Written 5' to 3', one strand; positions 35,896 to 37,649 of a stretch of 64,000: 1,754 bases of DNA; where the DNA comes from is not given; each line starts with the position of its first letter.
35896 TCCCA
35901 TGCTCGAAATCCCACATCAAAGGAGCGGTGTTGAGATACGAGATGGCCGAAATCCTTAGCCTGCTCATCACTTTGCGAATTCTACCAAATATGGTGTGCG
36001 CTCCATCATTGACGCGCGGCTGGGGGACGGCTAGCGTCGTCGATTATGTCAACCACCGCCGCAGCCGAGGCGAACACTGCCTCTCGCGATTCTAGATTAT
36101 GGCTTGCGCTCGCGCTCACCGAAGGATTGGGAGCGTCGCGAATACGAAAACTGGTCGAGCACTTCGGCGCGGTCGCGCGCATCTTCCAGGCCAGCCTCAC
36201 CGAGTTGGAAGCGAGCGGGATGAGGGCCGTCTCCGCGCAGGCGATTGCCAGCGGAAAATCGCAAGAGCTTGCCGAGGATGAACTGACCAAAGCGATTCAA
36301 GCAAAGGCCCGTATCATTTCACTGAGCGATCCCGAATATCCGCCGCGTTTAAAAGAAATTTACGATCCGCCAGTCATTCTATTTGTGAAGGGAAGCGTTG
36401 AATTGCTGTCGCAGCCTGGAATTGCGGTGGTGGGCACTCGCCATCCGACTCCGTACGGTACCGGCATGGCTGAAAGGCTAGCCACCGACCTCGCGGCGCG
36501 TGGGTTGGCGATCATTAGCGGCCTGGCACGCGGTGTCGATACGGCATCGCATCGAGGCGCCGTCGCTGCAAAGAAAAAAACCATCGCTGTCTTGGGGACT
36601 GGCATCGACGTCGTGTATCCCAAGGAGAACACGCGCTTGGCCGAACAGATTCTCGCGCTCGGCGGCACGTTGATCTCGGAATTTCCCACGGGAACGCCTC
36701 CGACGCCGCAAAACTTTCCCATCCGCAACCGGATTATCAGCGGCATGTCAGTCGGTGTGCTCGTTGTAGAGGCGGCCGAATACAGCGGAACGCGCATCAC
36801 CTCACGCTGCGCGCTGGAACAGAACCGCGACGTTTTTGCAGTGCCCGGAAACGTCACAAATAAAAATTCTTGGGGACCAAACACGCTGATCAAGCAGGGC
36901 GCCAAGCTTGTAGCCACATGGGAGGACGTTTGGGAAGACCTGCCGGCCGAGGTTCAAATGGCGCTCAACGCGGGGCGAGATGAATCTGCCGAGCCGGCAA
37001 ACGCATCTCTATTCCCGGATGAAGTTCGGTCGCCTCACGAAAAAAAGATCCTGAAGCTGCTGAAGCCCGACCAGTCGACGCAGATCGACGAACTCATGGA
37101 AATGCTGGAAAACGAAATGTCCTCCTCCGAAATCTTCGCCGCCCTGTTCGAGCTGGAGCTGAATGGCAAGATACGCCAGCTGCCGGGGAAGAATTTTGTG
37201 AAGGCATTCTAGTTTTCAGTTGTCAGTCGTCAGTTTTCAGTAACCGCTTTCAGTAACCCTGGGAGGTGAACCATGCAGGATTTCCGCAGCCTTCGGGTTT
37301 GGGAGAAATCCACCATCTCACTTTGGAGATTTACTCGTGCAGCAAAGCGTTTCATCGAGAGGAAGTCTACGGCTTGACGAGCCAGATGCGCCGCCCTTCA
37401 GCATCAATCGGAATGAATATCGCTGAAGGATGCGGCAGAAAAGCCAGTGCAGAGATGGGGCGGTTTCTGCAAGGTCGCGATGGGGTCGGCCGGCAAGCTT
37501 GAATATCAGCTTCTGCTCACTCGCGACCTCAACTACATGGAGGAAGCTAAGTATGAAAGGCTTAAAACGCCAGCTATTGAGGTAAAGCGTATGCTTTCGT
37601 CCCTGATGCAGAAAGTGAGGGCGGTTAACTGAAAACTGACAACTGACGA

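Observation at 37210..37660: IVS-like cassette: a four-helix-bundle ORF enclosed by inverted heptanucleotide arrays, inserted between dprA and topA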

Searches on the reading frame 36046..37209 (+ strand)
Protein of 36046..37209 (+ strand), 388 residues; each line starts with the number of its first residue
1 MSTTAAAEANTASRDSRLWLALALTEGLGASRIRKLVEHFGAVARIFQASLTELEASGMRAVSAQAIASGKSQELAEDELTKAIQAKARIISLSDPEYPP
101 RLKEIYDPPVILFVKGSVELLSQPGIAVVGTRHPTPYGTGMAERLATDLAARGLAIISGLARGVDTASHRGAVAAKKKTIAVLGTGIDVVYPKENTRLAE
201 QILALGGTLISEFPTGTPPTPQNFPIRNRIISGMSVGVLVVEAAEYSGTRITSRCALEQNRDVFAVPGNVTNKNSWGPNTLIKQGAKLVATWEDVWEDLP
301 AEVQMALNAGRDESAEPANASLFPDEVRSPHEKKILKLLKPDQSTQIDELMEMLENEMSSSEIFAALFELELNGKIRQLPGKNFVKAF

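Call 39: find_homologous_proteins(query=window:36046-37209:+, max_evalue=1e-20)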
Query window:36046-37209:+ (388 aa): 8000 proteins with E <= 1e-20 among 8000 candidates; the best 120 are listed.
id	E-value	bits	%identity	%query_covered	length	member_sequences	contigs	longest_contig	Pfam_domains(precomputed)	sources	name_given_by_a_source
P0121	1.1e-222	757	90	100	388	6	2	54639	PF02481.22,PF17782.8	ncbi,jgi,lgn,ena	ncbi:MAG: DNA-processing protein DprA [Terriglobales bacterium]|jgi:DNA processing protein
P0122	1.1e-214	730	85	97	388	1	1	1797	PF02481.22,PF17782.8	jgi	jgi:DNA processing protein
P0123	1.0e-213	727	87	98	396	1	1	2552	PF02481.22,PF17782.8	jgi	jgi:DNA processing protein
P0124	1.6e-213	727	85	100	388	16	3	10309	PF02481.22,PF17782.8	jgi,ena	-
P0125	2.7e-213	726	85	100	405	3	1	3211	PF02481.22,PF17782.8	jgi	-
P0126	1.4e-212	723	85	100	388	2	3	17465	PF02481.22,PF17782.8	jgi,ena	-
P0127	6.9e-212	721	85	100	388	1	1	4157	PF02481.22,PF17782.8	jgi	-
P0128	8.7e-211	718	86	97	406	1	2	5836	PF02481.22,PF17782.8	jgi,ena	-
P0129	1.5e-210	717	84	100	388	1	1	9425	PF02481.22,PF17782.8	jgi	jgi:DNA processing protein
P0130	3.5e-210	716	86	97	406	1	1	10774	PF02481.22,PF17782.8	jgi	-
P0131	1.6e-209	713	84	100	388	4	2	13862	PF02481.22,PF17782.8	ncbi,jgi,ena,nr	ncbi:MAG TPA: DNA-processing protein DprA [Terriglobales bacterium]|nr:DNA-processing protein DprA [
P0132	2.1e-209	713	84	96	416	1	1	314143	PF02481.22,PF17782.8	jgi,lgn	jgi:DNA processing protein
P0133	2.2e-209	713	83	100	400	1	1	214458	PF02481.22,PF17782.8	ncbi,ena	-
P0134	7.3e-209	711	83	100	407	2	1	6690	PF02481.22,PF17782.8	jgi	jgi:DNA processing protein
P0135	1.1e-208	711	84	97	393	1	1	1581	PF02481.22,PF17782.8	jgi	jgi:DNA processing protein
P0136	1.9e-208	710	84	98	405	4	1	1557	PF02481.22,PF17782.8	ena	-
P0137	2.8e-208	709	84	100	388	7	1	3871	PF02481.22,PF17782.8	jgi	jgi:DNA processing protein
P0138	7.9e-208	708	84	96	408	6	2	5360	PF02481.22,PF17782.8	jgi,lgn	jgi:DNA processing protein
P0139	1.1e-207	707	83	99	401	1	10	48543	PF02481.22,PF17782.8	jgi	jgi:DNA processing protein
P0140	1.2e-207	707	82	100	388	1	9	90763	PF02481.22,PF17782.8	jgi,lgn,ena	-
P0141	1.2e-207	707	82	100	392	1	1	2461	PF02481.22,PF17782.8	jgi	jgi:DNA processing protein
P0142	1.6e-207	707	82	100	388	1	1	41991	PF02481.22,PF17782.8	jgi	-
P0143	1.6e-207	707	85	98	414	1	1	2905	PF02481.22,PF17782.8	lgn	-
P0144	2.0e-207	706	83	99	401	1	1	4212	PF02481.22,PF17782.8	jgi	jgi:DNA processing protein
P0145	2.1e-207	706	83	97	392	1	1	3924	PF02481.22,PF17782.8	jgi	jgi:DNA processing protein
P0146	3.1e-207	706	82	100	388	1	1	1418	PF02481.22,PF17782.8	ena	-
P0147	3.5e-207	706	83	99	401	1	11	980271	PF02481.22,PF17782.8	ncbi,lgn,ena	ncbi:MAG: DNA-processing protein DprA [Terriglobales bacterium]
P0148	3.8e-207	706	84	96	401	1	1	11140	PF02481.22,PF17782.8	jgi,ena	-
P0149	4.1e-207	705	84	96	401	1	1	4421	PF02481.22,PF17782.8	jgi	jgi:DNA processing protein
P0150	4.8e-207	705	82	99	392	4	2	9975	PF02481.22,PF17782.8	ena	-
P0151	5.0e-207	705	83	99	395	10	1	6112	PF02481.22,PF17782.8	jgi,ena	jgi:DNA processing protein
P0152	8.6e-207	704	82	99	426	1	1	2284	PF02481.22,PF17782.8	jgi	jgi:DNA processing protein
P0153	1.0e-206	704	82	100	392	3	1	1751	PF02481.22,PF17782.8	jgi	jgi:DNA processing protein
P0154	2.9e-206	703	82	100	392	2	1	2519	PF02481.22,PF17782.8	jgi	-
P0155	5.5e-206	702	82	100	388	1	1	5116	PF02481.22,PF17782.8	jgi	jgi:DNA processing protein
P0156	1.5e-205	700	81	100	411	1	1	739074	PF02481.22,PF17782.8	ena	-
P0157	2.5e-205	700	84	97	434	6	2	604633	PF02481.22,PF17782.8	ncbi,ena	-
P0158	2.6e-205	699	84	95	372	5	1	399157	PF02481.22,PF17782.8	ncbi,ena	-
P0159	3.0e-205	699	83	98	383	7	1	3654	PF02481.22,PF17782.8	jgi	jgi:DNA processing protein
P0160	3.7e-205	699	81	99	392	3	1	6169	PF02481.22,PF17782.8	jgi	-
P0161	3.7e-205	699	83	98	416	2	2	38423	PF02481.22,PF17782.8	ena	-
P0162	4.6e-205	699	80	100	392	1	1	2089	PF02481.22,PF17782.8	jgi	jgi:DNA processing protein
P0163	6.5e-205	698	81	100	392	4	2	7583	PF02481.22,PF17782.8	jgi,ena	jgi:DNA processing protein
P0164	7.7e-205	698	82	100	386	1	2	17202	PF02481.22,PF17782.8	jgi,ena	-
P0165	7.8e-205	698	81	100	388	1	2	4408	PF02481.22,PF17782.8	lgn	-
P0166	8.0e-205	698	81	100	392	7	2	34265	PF02481.22,PF17782.8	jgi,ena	jgi:DNA processing protein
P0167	8.7e-205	698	82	100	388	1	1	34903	PF02481.22,PF17782.8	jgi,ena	jgi:DNA processing protein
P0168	1.1e-204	697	82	100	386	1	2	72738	PF02481.22,PF17782.8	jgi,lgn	jgi:DNA processing protein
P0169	1.2e-204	697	84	97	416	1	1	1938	PF02481.22,PF17782.8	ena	-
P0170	1.4e-204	697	81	100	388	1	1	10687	PF02481.22,PF17782.8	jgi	jgi:DNA processing protein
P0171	1.4e-204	697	82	100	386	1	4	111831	PF02481.22,PF17782.8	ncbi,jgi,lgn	ncbi:MAG: DNA-processing protein DprA [Terriglobales bacterium]|jgi:DNA processing protein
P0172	1.6e-204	697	84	97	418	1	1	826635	PF02481.22,PF17782.8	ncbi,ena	-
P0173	1.9e-204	697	81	100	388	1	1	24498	PF02481.22,PF17782.8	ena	-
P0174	2.0e-204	697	82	100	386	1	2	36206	PF02481.22,PF17782.8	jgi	jgi:DNA processing protein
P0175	2.0e-204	697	81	100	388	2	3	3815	PF02481.22,PF17782.8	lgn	-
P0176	2.2e-204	696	82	97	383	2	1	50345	PF02481.22,PF17782.8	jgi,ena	-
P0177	2.3e-204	696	81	100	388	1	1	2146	PF02481.22,PF17782.8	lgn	-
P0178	2.5e-204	696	82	97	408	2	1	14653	PF02481.22,PF17782.8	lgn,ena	-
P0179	2.5e-204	696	81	100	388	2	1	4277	PF02481.22,PF17782.8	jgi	jgi:DNA processing protein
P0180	2.5e-204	696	80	100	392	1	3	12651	PF02481.22,PF17782.8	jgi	jgi:DNA processing protein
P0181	2.6e-204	696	83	98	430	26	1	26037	PF02481.22,PF17782.8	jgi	jgi:DNA processing protein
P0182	3.1e-204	696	82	95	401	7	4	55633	PF02481.22,PF17782.8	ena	-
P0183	4.3e-204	695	81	100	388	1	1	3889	PF02481.22,PF17782.8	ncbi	-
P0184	5.1e-204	695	81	100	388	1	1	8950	PF02481.22,PF17782.8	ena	-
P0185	5.8e-204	695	81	100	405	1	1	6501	PF02481.22,PF17782.8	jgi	jgi:DNA processing protein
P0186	6.9e-204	695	83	98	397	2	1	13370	PF02481.22,PF17782.8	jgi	-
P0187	7.0e-204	695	81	99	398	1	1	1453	PF02481.22,PF17782.8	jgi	jgi:DNA processing protein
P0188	7.0e-204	695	80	100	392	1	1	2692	PF02481.22,PF17782.8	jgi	jgi:DNA processing protein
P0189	9.3e-204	694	81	100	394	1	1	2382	PF02481.22,PF17782.8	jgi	jgi:DNA processing protein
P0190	1.1e-203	694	80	100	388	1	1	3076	PF02481.22,PF17782.8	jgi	jgi:DNA processing protein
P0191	1.1e-203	694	80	100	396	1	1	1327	PF02481.22,PF17782.8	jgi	-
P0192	1.2e-203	694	80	100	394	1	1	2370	PF02481.22,PF17782.8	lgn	-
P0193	1.3e-203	694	82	100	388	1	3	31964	PF02481.22,PF17782.8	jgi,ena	jgi:DNA processing protein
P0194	1.4e-203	694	80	100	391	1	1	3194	PF02481.22,PF17782.8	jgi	jgi:DNA processing protein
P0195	1.5e-203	694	80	100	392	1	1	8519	PF02481.22,PF17782.8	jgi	jgi:DNA processing protein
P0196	1.6e-203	694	81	100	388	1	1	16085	PF02481.22,PF17782.8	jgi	jgi:DNA processing protein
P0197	1.7e-203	694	80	100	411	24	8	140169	PF02481.22,PF17782.8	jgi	-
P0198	1.7e-203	693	81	100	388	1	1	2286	PF02481.22,PF17782.8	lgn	-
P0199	2.0e-203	693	81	100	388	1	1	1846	PF02481.22,PF17782.8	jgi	jgi:DNA processing protein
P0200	2.1e-203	693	81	100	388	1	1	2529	PF02481.22,PF17782.8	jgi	jgi:DNA processing protein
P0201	2.1e-203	693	80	99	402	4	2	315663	PF02481.22,PF17782.8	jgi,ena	jgi:DNA processing protein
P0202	2.2e-203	693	80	100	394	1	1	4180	PF02481.22,PF17782.8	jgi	jgi:DNA processing protein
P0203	2.4e-203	693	81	100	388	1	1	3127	PF02481.22,PF17782.8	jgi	-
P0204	2.4e-203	693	81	100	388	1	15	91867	PF02481.22,PF17782.8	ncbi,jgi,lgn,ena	jgi:DNA processing protein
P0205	2.5e-203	693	81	99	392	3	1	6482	PF02481.22,PF17782.8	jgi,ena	-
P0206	2.5e-203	693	81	100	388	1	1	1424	PF02481.22,PF17782.8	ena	-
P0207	2.7e-203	693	80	100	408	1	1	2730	PF02481.22,PF17782.8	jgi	jgi:DNA processing protein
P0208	2.9e-203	693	81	100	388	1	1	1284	PF02481.22,PF17782.8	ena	-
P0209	3.0e-203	693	82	97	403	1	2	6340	PF02481.22,PF17782.8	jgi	jgi:DNA processing protein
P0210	3.0e-203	693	80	100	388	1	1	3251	PF02481.22,PF17782.8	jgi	jgi:DNA processing protein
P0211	3.6e-203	692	80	100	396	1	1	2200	PF02481.22,PF17782.8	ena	-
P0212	3.7e-203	692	80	100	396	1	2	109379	PF02481.22,PF17782.8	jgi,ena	-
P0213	3.8e-203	692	81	100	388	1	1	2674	PF02481.22,PF17782.8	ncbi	-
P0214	4.1e-203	692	80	100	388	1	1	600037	PF02481.22,PF17782.8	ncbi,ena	-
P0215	4.4e-203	692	81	100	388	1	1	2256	PF02481.22,PF17782.8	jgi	jgi:DNA processing protein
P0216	4.4e-203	692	81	100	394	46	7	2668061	PF02481.22,PF17782.8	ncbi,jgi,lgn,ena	-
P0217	4.5e-203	692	81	100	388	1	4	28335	PF02481.22,PF17782.8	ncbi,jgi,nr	ncbi:DNA protecting protein DprA [Candidatus Sulfotelmatobacter sp. SbA7]|nr:DNA protecting protein 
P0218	4.5e-203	692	81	100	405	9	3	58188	PF02481.22,PF17782.8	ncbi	-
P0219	4.6e-203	692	81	99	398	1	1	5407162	PF02481.22,PF17782.8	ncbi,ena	-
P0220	5.1e-203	692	80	100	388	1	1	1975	PF02481.22,PF17782.8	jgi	jgi:DNA processing protein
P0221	5.8e-203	692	80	100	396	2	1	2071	PF02481.22,PF17782.8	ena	-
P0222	6.5e-203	692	81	100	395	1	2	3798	PF02481.22,PF17782.8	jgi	jgi:DNA processing protein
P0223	6.5e-203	692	80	100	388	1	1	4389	PF02481.22,PF17782.8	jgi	jgi:DNA processing protein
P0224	6.7e-203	692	81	99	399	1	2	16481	PF02481.22,PF17782.8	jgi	jgi:DNA processing protein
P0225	7.3e-203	691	81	99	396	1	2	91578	PF02481.22,PF17782.8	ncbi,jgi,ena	jgi:DNA processing protein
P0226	7.7e-203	691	81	100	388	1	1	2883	PF02481.22,PF17782.8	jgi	-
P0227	8.1e-203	691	80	100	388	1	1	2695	PF02481.22,PF17782.8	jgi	jgi:DNA processing protein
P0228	8.5e-203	691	81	99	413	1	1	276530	PF02481.22,PF17782.8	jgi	jgi:DNA processing protein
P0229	8.6e-203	691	80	100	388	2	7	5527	PF02481.22,PF17782.8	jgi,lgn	jgi:DNA processing protein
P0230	8.6e-203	691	80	100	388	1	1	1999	PF02481.22,PF17782.8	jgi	jgi:DNA processing protein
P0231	1.0e-202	691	80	100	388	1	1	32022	PF02481.22,PF17782.8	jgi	jgi:DNA processing protein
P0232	1.0e-202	691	80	100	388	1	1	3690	PF02481.22,PF17782.8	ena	-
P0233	1.0e-202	691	80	100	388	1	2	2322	PF02481.22,PF17782.8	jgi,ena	-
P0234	1.1e-202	691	80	100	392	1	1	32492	PF02481.22,PF17782.8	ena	-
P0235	1.1e-202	691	80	100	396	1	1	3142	PF02481.22,PF17782.8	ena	-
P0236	1.2e-202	691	79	100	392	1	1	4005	PF02481.22,PF17782.8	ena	-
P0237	1.3e-202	691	80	100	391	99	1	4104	PF02481.22,PF17782.8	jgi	jgi:DNA processing protein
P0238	1.3e-202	691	80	100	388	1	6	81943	PF02481.22,PF17782.8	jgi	jgi:DNA processing protein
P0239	1.3e-202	691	81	100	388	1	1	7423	PF02481.22,PF17782.8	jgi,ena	-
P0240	1.5e-202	690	80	100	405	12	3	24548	PF02481.22,PF17782.8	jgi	jgi:DNA processing protein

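Call 40: find_encoding_contigs(protein=P0121, flank=2500, max_places=4)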
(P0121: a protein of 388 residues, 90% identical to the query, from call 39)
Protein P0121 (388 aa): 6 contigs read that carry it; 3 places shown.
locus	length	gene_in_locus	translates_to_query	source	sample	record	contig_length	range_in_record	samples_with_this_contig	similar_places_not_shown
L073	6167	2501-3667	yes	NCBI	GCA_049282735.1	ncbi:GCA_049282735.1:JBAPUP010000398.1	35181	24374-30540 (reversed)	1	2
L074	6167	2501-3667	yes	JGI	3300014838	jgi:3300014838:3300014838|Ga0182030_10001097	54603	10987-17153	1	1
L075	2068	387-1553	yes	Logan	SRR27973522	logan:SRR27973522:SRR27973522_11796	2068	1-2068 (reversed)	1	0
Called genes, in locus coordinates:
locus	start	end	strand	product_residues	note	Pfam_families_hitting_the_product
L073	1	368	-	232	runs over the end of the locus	PF09335:VTT_dom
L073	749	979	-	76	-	PF04255:DUF433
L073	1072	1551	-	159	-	-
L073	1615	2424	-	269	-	PF02621:VitK2_biosynth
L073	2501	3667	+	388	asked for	PF02481:DNA_processg_A, PF17782:WHD_DprA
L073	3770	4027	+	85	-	PF05635:23S_rRNA_IVP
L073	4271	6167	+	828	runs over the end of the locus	PF01751:Toprim, PF01131:Topoisom_bac, PF01396:Zn_ribbon_Top1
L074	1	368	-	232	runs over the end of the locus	PF09335:VTT_dom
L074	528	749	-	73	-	-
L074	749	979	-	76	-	PF04255:DUF433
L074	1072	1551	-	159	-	-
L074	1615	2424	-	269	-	PF02621:VitK2_biosynth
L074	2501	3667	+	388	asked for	PF02481:DNA_processg_A, PF17782:WHD_DprA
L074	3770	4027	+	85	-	PF05635:23S_rRNA_IVP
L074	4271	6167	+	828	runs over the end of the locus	PF01751:Toprim, PF01131:Topoisom_bac, PF01396:Zn_ribbon_Top1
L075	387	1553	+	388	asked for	PF02481:DNA_processg_A, PF17782:WHD_DprA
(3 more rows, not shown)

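Call 55: find_encoding_contigs(protein=P0147, flank=10000, max_places=1)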
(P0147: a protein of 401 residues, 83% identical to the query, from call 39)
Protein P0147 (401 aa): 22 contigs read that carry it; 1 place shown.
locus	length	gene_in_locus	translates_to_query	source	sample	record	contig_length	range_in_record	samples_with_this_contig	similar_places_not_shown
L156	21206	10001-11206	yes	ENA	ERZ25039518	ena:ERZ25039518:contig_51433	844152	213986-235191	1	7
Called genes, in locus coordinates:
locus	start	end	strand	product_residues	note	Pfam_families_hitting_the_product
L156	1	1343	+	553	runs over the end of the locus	PF13185:GAF_2 (weak), PF01590:GAF (weak), PF03544:TonB_C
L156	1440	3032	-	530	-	PF13506:Glyco_transf_21, PF00535:Glycos_transf_2, PF13641:Glyco_tranf_2_3, PF13632:Glyco_trans_2_3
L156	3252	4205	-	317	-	PF14686:fn3_3 (faint), PF17210:SdrD_B (faint), PF22904:NOMO1-like_2nd (faint), PF09430:EMC7_beta-sandw (faint), PF17802:SpaA (faint), PF07495:Y_Y_Y (faint), PF13620:CarboxypepD_reg (weak)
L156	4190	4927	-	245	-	PF24025:Ig_DR_A0283-like (faint), PF13620:CarboxypepD_reg, PF13715:CarbopepD_reg_2 (faint), PF14686:fn3_3 (weak), PF17210:SdrD_B (weak), PF17802:SpaA (faint), PF22904:NOMO1-like_2nd (faint), PF13620:CarboxypepD_reg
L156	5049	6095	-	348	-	PF04055:Radical_SAM, PF19288:CofH_C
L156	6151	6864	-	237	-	PF09335:VTT_dom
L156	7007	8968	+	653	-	PF02129:Peptidase_S15, PF00326:Peptidase_S9 (faint), PF08530:PepX_C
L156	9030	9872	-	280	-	PF02621:VitK2_biosynth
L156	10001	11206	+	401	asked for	PF02481:DNA_processg_A, PF17782:WHD_DprA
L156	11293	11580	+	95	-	PF05635:23S_rRNA_IVP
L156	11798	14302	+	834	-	PF01751:Toprim, PF01131:Topoisom_bac, PF01396:Zn_ribbon_Top1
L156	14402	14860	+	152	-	PF15956:DUF4760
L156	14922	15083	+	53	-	-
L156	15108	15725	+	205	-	PF02632:BioY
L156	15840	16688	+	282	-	PF02621:VitK2_biosynth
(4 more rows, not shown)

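Call 56: find_encoding_contigs(protein=P0216, flank=10000, max_places=1)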
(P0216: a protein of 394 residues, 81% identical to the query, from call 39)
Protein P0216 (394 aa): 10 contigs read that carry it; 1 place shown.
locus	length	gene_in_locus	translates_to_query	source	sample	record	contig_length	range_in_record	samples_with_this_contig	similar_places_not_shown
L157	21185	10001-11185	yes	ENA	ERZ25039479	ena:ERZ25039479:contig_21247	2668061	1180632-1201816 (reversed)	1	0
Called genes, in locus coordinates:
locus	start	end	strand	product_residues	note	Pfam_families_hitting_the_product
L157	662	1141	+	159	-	-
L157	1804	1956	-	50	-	-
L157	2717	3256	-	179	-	PF17032:Zn_ribbon_15 (faint), PF13248:Zn_ribbon_3 (faint), PF24460:DUF7575 (faint), PF12773:DZR, PF13240:Zn_Ribbon_1 (faint)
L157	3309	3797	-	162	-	-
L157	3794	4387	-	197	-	PF04542:Sigma70_r2, PF08281:Sigma70_r4_2, PF04545:Sigma70_r4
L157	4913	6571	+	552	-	PF13810:DUF4185, PF16396:DUF5005 (weak)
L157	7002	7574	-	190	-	-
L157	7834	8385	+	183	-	-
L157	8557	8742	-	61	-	-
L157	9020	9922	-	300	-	PF02621:VitK2_biosynth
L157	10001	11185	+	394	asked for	PF02481:DNA_processg_A, PF17782:WHD_DprA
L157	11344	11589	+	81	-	PF05635:23S_rRNA_IVP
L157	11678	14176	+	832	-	PF01751:Toprim, PF01131:Topoisom_bac, PF01396:Zn_ribbon_Top1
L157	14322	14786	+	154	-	PF15956:DUF4760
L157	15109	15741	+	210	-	PF02632:BioY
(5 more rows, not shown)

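Call 66: find_encoding_contigs(protein=window:36046-37209:+, flank=3000, max_places=6)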
Protein window:36046-37209:+ (388 aa): 4 contigs read that carry it; 3 places shown.
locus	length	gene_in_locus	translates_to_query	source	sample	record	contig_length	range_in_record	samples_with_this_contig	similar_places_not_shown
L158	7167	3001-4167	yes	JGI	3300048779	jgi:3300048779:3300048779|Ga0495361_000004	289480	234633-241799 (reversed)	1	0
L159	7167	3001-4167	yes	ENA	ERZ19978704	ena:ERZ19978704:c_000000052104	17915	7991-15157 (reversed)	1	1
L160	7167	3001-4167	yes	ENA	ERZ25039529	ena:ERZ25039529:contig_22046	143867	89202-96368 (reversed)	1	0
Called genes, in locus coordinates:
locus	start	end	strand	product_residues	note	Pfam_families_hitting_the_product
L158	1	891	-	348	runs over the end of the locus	PF04055:Radical_SAM, PF19288:CofH_C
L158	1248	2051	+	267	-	PF19420:DDAH_eukar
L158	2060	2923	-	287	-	PF02621:VitK2_biosynth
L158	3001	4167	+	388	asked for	PF02481:DNA_processg_A, PF17782:WHD_DprA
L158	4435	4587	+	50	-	PF05635:23S_rRNA_IVP (weak)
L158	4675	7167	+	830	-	PF01751:Toprim, PF01131:Topoisom_bac, PF01396:Zn_ribbon_Top1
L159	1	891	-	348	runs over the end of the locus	PF04055:Radical_SAM, PF19288:CofH_C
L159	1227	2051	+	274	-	PF19420:DDAH_eukar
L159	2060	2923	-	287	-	PF02621:VitK2_biosynth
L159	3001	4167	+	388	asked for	PF02481:DNA_processg_A, PF17782:WHD_DprA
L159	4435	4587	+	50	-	PF05635:23S_rRNA_IVP (weak)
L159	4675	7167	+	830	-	PF01751:Toprim, PF01131:Topoisom_bac, PF01396:Zn_ribbon_Top1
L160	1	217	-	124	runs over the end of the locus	PF19288:CofH_C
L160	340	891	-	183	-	PF04055:Radical_SAM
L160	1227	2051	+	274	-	PF19420:DDAH_eukar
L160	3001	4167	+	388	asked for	PF02481:DNA_processg_A, PF17782:WHD_DprA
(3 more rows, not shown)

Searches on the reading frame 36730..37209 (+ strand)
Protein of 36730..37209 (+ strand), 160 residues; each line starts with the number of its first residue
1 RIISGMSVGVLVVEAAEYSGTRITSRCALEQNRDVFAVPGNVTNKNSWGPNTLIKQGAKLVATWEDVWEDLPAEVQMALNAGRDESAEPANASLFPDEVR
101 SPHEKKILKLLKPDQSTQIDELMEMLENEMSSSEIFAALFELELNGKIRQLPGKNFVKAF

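Call 48: find_related_loci(query=window:36730-37209:+, collection=metagenome_contigs, flank=1300)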
Query window:36730-37209:+ (160 aa) in metagenome_contigs; peptide patterns used: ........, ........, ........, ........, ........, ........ (x = any residue, [..] = any of these).
600 stretches matched a pattern (row limit reached: there are more); 540 encode a relative of the query (tblastn E <= 1e-3); the best 80 are kept; 80 distinct loci.
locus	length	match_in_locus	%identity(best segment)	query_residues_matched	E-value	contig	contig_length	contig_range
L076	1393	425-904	89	1-160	8e-103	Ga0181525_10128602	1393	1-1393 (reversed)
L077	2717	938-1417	86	1-160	8e-96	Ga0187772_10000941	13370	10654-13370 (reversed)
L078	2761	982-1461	86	1-160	1e-95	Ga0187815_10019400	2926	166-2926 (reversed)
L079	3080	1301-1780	86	1-160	2e-93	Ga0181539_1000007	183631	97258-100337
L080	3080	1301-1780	87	1-160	1e-93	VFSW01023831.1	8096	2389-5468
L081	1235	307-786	86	1-160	5e-101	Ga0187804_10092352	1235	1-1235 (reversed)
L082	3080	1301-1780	86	1-160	8e-94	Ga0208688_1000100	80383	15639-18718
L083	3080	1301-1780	86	1-160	1e-93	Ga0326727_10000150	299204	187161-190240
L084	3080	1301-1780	86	1-160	3e-93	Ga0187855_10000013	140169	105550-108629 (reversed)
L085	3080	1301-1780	86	1-160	8e-93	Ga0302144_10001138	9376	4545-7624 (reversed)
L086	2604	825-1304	86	1-160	7e-95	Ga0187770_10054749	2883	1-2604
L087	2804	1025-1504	86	1-160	9e-94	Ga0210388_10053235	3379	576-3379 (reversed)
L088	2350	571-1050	86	1-160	2e-94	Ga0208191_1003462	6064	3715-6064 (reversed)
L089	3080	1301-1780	86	1-160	6e-93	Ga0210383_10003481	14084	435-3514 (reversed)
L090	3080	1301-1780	85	1-160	9e-93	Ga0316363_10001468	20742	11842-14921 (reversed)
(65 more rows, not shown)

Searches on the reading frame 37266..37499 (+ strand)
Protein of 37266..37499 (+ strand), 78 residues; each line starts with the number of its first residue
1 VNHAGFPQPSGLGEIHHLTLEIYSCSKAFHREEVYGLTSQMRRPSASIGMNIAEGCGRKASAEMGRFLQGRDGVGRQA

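Call 12: search_protein_families(library=pfam, proteins=[window:37266-37499:+], max_evalue=0.01)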
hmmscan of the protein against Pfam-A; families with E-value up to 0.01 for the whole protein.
seq(78 aa): 1 family
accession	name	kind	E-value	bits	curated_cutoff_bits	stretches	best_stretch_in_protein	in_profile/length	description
PF05635.17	23S_rRNA_IVP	-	7.6e-16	58.7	33.8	1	16-69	10-63/106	23S rRNA-intervening sequence protein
